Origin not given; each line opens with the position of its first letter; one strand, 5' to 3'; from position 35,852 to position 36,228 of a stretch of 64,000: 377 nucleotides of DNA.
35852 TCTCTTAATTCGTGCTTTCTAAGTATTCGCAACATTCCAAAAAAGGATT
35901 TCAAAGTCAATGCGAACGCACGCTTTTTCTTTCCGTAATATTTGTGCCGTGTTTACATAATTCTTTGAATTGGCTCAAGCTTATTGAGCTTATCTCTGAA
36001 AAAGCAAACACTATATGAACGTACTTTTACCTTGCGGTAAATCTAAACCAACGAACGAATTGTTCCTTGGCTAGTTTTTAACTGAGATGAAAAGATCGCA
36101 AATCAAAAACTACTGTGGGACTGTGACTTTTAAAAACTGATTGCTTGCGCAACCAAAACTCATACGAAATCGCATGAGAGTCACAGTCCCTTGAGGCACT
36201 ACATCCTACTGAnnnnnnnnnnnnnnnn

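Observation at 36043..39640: Conserved ~35-50-nt motif repeated in the long 5' regions of three consecutive island genes, differing only by transitions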

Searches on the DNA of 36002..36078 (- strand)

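Call 22: build_rna_model(alignment_id=A2, structure=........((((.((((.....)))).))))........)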
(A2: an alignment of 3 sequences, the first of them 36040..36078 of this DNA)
Model R1 built from alignment A2 (3 sequences, 39 columns); structure: as given.
model positions 39; base pairs 8; branch points 0; effective number of sequences 3; information 0.859 bits per position. Calibrated on 0.2 Mb of random sequence (short: E-values are rough).
structure used (alignment columns):
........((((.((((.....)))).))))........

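Call 23: search_with_rna_model(model_id=R1, source=window, filters=off, max_evalue=10, show_alignments=6)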
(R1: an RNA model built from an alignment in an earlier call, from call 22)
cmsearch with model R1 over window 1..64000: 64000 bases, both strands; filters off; matches with E-value up to 10: 9.
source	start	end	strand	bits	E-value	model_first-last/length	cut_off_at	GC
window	39583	39621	-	50.8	2.1e-10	1-39/39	no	0.44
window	37607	37645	-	48.8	6.6e-10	1-39/39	no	0.49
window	36040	36078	-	47.9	1.2e-09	1-39/39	no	0.36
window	36039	36078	+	13.8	0.65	1-39/39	no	0.35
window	26949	26985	-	11.6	2.3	1-39/39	no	0.32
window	45167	45199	-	10.5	4.5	1-39/39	no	0.42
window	39591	39615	+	9.7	7.4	9-33/39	no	0.44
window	57545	57575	+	9.5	8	1-39/39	no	0.32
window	37615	37638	+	9.5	8.3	9-32/39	no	0.46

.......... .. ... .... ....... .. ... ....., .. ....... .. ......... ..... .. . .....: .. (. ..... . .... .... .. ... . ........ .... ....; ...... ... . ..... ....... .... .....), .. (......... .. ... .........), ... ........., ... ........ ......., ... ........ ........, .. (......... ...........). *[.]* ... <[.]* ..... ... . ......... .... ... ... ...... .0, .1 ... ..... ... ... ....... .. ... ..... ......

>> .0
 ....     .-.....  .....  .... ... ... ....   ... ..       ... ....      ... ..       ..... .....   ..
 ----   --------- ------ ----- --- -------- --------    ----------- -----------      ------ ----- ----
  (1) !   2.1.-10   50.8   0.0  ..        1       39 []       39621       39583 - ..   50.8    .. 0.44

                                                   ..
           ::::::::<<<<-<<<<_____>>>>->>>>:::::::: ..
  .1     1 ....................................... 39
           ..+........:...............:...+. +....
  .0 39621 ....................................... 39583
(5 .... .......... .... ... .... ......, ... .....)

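Call 32: search_with_rna_model(model_id=R1, sources=[L003, L004, L005, L006, L007, L008], filters=off, max_evalue=10, show_alignments=8)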
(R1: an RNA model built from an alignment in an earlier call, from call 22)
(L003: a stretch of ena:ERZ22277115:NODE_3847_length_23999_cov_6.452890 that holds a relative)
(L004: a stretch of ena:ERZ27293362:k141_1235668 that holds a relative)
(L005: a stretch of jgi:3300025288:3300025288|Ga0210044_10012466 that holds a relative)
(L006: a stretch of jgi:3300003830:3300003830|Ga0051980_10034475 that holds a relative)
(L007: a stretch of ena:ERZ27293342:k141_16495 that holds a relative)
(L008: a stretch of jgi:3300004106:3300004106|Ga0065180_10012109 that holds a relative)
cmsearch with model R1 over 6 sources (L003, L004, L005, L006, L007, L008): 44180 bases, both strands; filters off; matches with E-value up to 10: 21.
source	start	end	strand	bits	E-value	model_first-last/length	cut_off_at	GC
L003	12728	12765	+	28.4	7.9e-05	1-39/39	no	0.53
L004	9511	9548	+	28.4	7.9e-05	1-39/39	no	0.53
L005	9453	9490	+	28.4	7.9e-05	1-39/39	no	0.53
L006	3178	3215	+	28.4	7.9e-05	1-39/39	no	0.53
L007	2831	2868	+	28.4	7.9e-05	1-39/39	no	0.53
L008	2831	2868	+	28.4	7.9e-05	1-39/39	no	0.53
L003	14199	14237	+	15.6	0.16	1-39/39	no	0.36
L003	6131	6165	+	12.9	0.76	1-39/39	no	0.34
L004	2914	2948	+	12.9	0.76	1-39/39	no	0.34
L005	2856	2890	+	12.9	0.76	1-39/39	no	0.34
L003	318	349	+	10.7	2.8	1-39/39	no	0.38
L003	11397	11438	+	9.3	6.5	1-39/39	no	0.31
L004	8180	8221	+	9.3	6.5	1-39/39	no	0.31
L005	8122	8163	+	9.3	6.5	1-39/39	no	0.31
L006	1847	1888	+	9.3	6.5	1-39/39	no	0.31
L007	1500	1541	+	9.3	6.5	1-39/39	no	0.31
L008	1500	1541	+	9.3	6.5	1-39/39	no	0.31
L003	3066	3096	-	8.8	8.6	1-39/39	no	0.32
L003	8955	8992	+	8.7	9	1-39/39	no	0.21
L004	5738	5775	+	8.7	9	1-39/39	no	0.21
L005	5680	5717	+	8.7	9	1-39/39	no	0.21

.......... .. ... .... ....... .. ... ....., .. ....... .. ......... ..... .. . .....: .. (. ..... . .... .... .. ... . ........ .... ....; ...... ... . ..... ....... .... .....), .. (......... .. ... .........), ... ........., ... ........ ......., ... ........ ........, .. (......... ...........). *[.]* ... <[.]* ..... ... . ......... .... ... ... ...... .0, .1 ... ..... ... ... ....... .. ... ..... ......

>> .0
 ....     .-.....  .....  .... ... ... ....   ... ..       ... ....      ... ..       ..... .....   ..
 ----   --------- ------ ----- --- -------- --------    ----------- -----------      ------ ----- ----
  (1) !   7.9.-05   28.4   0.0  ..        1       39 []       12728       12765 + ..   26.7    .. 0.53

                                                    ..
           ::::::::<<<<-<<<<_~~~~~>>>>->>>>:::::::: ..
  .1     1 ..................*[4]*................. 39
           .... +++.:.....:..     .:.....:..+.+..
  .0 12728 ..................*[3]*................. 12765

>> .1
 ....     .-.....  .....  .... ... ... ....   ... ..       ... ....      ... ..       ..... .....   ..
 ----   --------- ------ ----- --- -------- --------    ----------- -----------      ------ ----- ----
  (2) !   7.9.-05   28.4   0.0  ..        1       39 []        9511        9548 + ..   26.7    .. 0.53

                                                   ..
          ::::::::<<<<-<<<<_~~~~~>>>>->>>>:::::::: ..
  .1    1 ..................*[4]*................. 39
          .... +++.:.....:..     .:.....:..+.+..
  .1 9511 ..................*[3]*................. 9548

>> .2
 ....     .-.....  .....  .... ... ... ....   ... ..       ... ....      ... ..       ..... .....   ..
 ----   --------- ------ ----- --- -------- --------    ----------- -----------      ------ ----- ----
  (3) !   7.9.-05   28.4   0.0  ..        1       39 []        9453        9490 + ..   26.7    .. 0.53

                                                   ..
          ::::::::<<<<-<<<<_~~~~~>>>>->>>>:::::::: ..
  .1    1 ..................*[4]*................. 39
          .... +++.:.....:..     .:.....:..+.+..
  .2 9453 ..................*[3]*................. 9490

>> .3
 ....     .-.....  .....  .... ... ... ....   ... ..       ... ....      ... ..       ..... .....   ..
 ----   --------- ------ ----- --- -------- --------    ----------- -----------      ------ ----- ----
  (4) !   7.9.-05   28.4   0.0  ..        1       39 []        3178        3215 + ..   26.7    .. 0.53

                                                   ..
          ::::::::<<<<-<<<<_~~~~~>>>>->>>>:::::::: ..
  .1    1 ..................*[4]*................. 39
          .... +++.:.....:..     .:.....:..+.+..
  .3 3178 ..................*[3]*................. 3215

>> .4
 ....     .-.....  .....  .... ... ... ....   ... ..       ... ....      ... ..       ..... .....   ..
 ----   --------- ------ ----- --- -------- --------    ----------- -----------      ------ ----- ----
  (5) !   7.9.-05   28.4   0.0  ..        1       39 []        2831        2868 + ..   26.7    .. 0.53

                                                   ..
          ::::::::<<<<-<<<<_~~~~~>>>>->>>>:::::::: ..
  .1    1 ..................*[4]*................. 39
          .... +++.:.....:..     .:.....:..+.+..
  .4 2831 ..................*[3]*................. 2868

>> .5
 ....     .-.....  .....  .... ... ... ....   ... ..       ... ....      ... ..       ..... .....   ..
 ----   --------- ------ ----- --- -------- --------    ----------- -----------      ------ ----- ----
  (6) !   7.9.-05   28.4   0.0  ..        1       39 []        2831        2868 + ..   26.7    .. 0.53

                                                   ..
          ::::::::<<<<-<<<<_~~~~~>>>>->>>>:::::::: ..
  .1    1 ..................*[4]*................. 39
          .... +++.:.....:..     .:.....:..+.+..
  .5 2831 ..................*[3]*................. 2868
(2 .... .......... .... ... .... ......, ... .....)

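Call 45: search_with_rna_model(model_id=R1, sources=[L009, L011], filters=off, max_evalue=5, show_alignments=6)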
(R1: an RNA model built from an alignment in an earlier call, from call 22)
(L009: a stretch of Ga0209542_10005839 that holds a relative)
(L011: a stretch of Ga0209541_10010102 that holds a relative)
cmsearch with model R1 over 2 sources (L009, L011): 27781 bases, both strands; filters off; matches with E-value up to 5: 16.
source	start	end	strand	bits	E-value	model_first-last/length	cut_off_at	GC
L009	10307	10345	-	39.2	8.5e-08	1-39/39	no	0.46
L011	10890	10928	-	39.2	8.5e-08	1-39/39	no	0.46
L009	9147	9187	-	29.6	2.4e-05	1-39/39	no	0.44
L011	9730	9770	-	29.6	2.4e-05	1-39/39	no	0.44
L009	5859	5895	-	17.6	0.029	1-39/39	no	0.3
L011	6442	6478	-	17.6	0.029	1-39/39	no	0.3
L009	5859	5897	+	14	0.26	1-39/39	no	0.28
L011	6442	6480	+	14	0.26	1-39/39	no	0.28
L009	2559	2593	+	13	0.46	1-39/39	no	0.29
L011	3142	3176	+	13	0.46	1-39/39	no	0.29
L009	4663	4698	-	11.5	1.1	1-39/39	no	0.42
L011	5246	5281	-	11.5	1.1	1-39/39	no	0.42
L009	2703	2722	+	9.2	4.2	1-39/39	no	0.25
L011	3286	3305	+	9.2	4.2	1-39/39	no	0.25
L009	9749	9787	-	9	4.9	1-39/39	no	0.41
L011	10332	10370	-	9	4.9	1-39/39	no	0.41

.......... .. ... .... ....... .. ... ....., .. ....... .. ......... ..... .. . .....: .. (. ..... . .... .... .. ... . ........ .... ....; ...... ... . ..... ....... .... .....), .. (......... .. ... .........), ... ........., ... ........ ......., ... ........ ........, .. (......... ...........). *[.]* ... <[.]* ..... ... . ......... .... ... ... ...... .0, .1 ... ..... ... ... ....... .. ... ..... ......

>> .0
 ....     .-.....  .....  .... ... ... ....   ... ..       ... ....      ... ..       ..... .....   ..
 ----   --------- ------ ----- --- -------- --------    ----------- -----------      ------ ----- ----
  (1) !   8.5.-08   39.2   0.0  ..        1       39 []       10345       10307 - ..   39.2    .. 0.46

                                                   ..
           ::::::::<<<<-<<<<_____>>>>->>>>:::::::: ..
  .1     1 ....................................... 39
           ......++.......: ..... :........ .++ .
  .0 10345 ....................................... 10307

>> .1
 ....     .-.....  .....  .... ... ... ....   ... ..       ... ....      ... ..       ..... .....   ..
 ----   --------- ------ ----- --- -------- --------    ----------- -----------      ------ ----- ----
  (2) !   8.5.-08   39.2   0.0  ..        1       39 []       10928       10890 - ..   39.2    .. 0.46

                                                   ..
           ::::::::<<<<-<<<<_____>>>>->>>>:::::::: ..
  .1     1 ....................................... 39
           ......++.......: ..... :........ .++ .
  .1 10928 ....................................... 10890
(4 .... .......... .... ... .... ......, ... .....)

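Call 63: search_with_rna_model(model_id=R1, sources=[L012, L013, L015, L016], filters=off, max_evalue=5, show_alignments=0)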
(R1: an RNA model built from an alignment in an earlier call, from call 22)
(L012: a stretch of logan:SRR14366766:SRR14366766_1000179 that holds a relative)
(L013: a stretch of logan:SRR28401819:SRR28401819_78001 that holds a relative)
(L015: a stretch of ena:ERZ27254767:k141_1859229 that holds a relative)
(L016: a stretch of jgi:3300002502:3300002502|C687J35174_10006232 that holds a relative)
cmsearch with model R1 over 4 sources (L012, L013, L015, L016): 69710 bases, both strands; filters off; matches with E-value up to 5: 14.
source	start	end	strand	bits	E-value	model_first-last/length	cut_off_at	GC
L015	1144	1182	+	39.2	2.1e-07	1-39/39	no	0.46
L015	2302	2342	+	29.6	6.1e-05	1-39/39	no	0.44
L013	5667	5703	+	22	0.0057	1-39/39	no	0.32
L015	5594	5630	+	17.6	0.073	1-39/39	no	0.3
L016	2126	2162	+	17.6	0.073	1-39/39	no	0.3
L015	5592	5630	-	14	0.64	1-39/39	no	0.28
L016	2124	2162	-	14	0.64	1-39/39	no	0.28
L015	8896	8930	-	13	1.1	1-39/39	no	0.29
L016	5428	5462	-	13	1.1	1-39/39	no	0.29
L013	1518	1552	-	12.6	1.4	1-39/39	no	0.29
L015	6791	6826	+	11.5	2.7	1-39/39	no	0.42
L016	3323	3358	+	11.5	2.7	1-39/39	no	0.42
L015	18132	18166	-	11.2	3.2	1-39/39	no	0.14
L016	14664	14698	-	11.2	3.2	1-39/39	no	0.14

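Call 72: search_with_rna_model(model_id=R1, sources=[L018, L019], filters=off, max_evalue=5, show_alignments=2)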
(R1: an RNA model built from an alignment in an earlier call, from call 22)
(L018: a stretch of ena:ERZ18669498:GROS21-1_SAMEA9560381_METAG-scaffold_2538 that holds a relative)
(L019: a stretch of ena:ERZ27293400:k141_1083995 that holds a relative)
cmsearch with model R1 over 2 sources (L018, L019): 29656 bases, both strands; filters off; matches with E-value up to 5: 11.
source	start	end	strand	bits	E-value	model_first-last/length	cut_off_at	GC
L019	2192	2230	+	26.1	0.00021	1-39/39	no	0.33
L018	4602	4643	-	16.5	0.059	1-39/39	no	0.21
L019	10668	10703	-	13.9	0.28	1-39/39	no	0.25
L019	9981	10005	+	11.9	0.89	1-39/39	no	0.28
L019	578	607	-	9.9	2.9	1-39/39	no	0.13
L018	13451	13488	-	9.7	3.4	1-39/39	no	0.32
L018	5558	5585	-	9.6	3.5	1-39/39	no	0.32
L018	8040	8072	-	9.4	4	1-39/39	no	0.21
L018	7658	7694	+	9.3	4.3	1-39/39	no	0.32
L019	3154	3184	-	9.2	4.4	1-39/39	no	0.48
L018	11733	11761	-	9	5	1-39/39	no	0.28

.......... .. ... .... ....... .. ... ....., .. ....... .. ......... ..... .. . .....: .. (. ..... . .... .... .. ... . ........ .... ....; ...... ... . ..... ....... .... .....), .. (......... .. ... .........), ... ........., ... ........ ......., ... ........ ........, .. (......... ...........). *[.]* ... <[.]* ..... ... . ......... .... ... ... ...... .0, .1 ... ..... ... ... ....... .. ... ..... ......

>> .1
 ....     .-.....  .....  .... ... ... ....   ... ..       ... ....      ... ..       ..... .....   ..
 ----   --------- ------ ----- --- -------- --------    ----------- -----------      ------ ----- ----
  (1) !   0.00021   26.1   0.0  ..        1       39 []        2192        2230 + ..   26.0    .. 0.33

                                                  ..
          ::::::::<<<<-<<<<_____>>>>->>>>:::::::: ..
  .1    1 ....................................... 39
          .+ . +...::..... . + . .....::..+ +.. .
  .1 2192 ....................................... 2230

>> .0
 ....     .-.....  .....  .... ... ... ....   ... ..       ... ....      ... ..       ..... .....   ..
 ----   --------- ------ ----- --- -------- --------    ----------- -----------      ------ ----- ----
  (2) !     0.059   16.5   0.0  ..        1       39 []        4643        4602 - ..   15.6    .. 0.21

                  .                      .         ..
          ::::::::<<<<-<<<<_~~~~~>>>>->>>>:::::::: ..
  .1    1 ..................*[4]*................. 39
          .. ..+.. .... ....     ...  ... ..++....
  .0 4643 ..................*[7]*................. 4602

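Call 81: build_rna_model(alignment_id=A6, structure=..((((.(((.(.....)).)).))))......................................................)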
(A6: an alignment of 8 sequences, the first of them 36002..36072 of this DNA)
Model R2 built from alignment A6 (8 sequences, 81 columns); structure: as given.
model positions 72; base pairs 8; branch points 0; effective number of sequences 7.69; information 0.783 bits per position. Calibrated on 0.2 Mb of random sequence (short: E-values are rough).
structure used (alignment columns):
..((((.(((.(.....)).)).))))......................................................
